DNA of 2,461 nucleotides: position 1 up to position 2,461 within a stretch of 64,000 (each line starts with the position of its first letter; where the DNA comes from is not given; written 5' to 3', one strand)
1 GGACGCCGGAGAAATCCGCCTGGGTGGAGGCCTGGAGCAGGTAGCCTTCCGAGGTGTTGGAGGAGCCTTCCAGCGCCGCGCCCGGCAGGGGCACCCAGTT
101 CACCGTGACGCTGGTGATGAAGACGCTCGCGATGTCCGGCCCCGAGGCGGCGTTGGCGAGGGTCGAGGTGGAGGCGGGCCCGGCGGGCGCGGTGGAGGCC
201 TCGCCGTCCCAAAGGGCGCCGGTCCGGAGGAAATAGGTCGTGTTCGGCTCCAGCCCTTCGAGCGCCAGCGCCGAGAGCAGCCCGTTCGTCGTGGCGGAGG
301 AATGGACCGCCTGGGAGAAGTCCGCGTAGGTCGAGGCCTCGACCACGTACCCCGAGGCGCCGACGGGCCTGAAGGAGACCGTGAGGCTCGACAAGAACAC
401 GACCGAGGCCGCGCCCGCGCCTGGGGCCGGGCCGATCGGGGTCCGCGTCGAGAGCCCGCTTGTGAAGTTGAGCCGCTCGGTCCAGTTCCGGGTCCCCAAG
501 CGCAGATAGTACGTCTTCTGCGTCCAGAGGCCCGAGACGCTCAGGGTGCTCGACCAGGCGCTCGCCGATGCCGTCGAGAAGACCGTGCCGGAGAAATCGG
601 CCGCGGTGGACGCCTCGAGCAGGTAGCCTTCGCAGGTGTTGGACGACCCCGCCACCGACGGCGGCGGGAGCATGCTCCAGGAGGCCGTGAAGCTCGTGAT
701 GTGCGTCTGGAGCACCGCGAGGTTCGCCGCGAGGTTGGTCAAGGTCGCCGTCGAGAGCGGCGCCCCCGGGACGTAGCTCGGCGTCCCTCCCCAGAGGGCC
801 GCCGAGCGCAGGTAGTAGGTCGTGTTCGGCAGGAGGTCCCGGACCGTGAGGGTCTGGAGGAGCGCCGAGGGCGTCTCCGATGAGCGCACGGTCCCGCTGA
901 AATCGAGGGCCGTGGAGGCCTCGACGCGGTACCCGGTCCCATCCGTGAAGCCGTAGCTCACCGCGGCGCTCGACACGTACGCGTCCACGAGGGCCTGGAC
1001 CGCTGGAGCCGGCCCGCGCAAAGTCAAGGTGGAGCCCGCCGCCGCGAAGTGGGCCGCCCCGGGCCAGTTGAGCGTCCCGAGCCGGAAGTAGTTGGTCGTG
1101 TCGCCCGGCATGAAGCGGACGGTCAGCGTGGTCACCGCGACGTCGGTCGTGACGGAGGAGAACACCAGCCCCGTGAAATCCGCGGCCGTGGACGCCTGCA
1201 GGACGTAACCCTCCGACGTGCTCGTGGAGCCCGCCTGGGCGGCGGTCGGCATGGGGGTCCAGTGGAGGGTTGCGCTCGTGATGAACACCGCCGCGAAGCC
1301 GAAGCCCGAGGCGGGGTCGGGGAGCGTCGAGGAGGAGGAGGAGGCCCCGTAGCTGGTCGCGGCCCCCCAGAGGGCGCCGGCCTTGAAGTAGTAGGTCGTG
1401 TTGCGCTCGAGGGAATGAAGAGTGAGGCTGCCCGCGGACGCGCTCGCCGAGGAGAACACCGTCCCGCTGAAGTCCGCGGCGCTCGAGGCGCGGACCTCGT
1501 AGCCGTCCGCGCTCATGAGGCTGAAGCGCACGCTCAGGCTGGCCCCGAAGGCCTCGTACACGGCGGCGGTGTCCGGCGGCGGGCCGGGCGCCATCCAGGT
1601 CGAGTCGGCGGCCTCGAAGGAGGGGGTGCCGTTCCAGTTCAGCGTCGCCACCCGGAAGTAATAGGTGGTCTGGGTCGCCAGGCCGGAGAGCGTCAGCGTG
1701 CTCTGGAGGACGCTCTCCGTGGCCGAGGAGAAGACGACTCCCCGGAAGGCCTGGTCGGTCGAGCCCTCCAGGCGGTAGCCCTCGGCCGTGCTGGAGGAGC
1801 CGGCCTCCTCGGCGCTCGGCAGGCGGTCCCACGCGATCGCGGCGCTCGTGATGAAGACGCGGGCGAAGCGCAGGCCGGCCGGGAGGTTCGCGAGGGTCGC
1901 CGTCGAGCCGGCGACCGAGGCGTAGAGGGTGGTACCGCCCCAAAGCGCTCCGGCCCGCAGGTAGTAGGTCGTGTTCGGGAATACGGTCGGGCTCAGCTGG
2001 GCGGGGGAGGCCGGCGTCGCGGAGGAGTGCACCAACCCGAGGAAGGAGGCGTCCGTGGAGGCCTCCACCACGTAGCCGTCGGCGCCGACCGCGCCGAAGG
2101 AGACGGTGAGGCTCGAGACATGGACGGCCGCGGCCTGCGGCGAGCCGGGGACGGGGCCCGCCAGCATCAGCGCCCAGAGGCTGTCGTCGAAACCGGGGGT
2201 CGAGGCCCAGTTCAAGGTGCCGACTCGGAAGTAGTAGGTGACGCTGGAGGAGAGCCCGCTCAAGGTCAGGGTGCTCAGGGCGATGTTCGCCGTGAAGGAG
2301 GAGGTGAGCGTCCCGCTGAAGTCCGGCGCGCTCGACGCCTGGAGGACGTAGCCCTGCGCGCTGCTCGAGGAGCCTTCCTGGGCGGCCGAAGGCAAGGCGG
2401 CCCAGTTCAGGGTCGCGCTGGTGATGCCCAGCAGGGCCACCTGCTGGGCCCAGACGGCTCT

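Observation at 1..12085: Untracked giant ORF: at least 4028-codon secreted beta-helix + FN3-array protein still open at the window edge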

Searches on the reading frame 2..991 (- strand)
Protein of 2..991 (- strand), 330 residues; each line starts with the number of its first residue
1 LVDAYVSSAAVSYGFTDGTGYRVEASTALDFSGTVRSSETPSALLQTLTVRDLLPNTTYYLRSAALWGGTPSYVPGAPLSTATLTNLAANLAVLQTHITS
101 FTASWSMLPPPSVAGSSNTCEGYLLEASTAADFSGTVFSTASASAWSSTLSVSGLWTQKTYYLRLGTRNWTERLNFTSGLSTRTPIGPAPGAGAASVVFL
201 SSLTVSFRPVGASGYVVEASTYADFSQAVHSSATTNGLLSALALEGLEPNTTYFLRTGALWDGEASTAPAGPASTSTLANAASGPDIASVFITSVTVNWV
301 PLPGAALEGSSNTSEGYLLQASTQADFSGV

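Call 44: find_related_loci(query=window:2-991:-, collection=metagenome_contigs, flank=10000)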
Query window:2-991:- (330 aa) in metagenome_contigs; peptide patterns used: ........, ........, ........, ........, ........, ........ (x = any residue, [..] = any of these).
320 stretches matched a pattern, but none encodes a relative of the query by tblastn (E <= 1e-3).

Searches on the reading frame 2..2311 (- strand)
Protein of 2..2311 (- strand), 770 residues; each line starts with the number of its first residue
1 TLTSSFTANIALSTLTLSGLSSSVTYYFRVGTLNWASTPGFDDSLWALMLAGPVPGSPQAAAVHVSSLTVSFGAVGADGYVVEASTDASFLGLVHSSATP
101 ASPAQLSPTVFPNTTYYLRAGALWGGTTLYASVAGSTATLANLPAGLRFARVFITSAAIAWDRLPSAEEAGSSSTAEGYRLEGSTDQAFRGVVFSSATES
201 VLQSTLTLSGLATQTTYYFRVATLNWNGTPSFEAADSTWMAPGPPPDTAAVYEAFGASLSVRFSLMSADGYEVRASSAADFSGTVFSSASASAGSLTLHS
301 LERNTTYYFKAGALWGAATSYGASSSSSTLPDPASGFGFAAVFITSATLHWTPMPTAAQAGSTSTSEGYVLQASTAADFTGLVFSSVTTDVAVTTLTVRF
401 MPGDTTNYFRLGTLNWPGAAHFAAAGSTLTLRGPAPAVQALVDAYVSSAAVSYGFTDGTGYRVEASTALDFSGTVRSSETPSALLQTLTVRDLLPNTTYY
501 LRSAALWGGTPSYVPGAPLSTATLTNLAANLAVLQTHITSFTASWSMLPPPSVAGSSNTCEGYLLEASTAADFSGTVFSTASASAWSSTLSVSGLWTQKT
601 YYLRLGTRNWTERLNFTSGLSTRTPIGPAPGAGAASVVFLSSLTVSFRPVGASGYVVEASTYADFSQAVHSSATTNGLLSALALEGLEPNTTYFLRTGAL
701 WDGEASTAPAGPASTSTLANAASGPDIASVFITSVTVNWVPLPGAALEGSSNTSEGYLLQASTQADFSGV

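Call 59: find_homologous_proteins(query=window:2-2311:-, max_evalue=1e-10)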
Query window:2-2311:- (770 aa): 241 proteins with E <= 1e-10 among 8000 candidates; the best 120 are listed.
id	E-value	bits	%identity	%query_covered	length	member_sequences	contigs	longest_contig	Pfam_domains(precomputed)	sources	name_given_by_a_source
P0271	6.7e-158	546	39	99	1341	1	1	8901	PF28033.1,PF16655.13,PF25059.2,PF23376.2,PF25788.3,PF24489.2,PF00041.28,PF10179.16,PF16656.12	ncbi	ncbi:hypothetical protein EPO15_01540, partial [bacterium]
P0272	1.0e-130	456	36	100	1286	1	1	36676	PF16655.13,PF25059.2,PF23376.2,PF00041.28,PF10179.16,PF16656.12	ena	-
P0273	6.0e-125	437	39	78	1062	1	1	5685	PF16655.13,PF23376.2,PF00041.28,PF10179.16,PF16656.12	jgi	jgi:hypothetical protein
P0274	3.9e-123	431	38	91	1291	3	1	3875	PF16655.13,PF23376.2,PF00041.28,PF10179.16,PF16656.12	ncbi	ncbi:MAG: fibronectin type III domain-containing protein, partial [Pseudomonadota bacterium]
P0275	4.3e-122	427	37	86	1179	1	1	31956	PF16655.13,PF25059.2,PF23376.2,PF00041.28,PF10179.16,PF16656.12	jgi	-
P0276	9.4e-105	370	38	92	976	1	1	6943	PF16655.13,PF23376.2,PF00041.28,PF10179.16,PF16656.12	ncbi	-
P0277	3.9e-103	365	40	89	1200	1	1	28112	PF23376.2,PF13860.13,PF00041.28,PF16656.12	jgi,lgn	-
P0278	1.0e-102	363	37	100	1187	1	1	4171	PF16655.13,PF00041.28,PF10179.16,PF16656.12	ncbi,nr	ncbi:MAG: hypothetical protein HY924_00955, partial [Elusimicrobia bacterium]|nr:hypothetical protei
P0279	1.5e-101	359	37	62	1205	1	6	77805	PF21605.4,PF16655.13,PF25059.2,PF23376.2,PF00041.28,PF10179.16,PF16656.12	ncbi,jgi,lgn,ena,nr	ncbi:MAG TPA: hypothetical protein DEQ38_06775 [Elusimicrobia bacterium]|nr:MAG: hypothetical protei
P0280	3.6e-99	352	41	78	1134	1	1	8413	PF16655.13,PF23376.2,PF00041.28,PF10179.16,PF16656.12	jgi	-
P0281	8.9e-99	350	41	82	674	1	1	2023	PF16655.13,PF25059.2,PF23376.2,PF00041.28,PF10179.16,PF16656.12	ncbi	ncbi:MAG: cell wall surface anchor family protein, partial [Elusimicrobia bacterium]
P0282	1.1e-96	343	39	89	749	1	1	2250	PF23376.2,PF24489.2,PF00041.28,PF16656.12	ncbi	ncbi:hypothetical protein ACFL2T_08015, partial [Elusimicrobiota bacterium]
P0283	1.7e-95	339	41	78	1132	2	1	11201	PF13585.13,PF23376.2,PF00041.28,PF16656.12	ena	-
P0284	4.1e-94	335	40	61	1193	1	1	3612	PF13229.13,PF00041.28,PF05048.20,PF16656.12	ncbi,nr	ncbi:MAG: right-handed parallel beta-helix repeat-containing protein, partial [Elusimicrobia bacteri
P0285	7.1e-93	331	35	62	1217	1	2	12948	PF16655.13,PF25059.2,PF23376.2,PF00041.28,PF10179.16,PF16656.12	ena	-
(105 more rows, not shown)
